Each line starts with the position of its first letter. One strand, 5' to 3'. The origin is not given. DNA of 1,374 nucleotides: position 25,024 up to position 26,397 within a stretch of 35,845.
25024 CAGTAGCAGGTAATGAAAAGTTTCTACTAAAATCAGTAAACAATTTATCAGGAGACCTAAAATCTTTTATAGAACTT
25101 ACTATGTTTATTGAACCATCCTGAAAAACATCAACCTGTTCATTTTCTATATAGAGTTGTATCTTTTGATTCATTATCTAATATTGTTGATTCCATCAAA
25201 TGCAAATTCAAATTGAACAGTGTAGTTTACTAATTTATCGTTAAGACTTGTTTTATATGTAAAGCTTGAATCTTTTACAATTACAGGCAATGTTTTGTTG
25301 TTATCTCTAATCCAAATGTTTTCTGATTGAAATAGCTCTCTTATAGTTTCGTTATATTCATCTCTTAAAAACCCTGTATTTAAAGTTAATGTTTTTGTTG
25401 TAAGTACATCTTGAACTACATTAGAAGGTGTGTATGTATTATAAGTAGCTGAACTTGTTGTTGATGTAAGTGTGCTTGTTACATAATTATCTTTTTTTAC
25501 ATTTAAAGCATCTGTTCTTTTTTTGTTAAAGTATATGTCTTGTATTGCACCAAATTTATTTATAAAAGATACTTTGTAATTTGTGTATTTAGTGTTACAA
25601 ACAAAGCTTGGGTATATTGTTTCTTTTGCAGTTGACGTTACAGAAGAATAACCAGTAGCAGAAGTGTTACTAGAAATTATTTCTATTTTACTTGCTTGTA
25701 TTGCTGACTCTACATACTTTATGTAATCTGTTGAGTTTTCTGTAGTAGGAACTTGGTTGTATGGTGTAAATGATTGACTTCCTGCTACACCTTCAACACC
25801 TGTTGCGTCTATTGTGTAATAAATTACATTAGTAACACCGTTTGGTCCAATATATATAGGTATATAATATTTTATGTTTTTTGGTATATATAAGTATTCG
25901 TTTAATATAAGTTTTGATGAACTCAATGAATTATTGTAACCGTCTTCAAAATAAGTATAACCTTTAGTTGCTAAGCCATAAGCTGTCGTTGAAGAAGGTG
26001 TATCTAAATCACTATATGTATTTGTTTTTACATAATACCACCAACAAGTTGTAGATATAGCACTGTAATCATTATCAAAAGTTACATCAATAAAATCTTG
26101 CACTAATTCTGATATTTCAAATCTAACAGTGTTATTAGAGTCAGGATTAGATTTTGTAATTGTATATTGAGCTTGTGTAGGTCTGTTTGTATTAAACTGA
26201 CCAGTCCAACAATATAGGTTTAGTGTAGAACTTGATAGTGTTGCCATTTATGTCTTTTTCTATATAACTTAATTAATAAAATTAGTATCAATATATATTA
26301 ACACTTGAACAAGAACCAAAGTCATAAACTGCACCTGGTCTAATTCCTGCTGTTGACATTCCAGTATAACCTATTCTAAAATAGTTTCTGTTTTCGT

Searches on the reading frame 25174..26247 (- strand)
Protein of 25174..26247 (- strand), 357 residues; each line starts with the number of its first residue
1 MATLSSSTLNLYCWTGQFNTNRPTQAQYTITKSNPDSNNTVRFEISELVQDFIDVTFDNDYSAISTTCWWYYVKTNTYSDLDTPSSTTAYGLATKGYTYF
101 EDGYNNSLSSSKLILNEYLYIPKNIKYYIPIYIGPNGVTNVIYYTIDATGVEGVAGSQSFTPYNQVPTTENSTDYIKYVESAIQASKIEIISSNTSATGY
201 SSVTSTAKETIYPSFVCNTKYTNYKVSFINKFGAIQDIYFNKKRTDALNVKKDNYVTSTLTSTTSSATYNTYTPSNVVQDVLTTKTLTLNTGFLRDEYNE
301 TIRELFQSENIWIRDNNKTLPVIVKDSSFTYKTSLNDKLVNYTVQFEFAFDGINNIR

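Call 7: search_protein_families(library=phrogs, proteins=[window:25174-26247:-], max_evalue=0.01)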
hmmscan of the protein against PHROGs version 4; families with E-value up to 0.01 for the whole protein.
window:25174-26247:- (357 aa): 0 families

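Call 8: search_protein_families(library=pfam, proteins=[window:25174-26247:-], max_evalue=0.01)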
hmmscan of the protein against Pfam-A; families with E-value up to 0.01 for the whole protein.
window:25174-26247:- (357 aa): 0 families

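Call 63: search_protein_families(library=ncbifam, proteins=[window:25174-26247:-], max_evalue=1)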
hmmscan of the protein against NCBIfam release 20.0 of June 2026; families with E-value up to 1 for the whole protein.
window:25174-26247:- (357 aa): 1 family
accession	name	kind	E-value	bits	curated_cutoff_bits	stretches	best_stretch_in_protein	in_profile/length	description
TIGR03244.1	arg_catab_AstA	equivalog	0.016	14.1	391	1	184-256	258-331/336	arginine N-succinyltransferase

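Call 64: search_protein_families(library=pfam, proteins=[window:25174-26247:-], max_evalue=5)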
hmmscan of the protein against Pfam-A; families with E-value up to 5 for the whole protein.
window:25174-26247:- (357 aa): 0 families
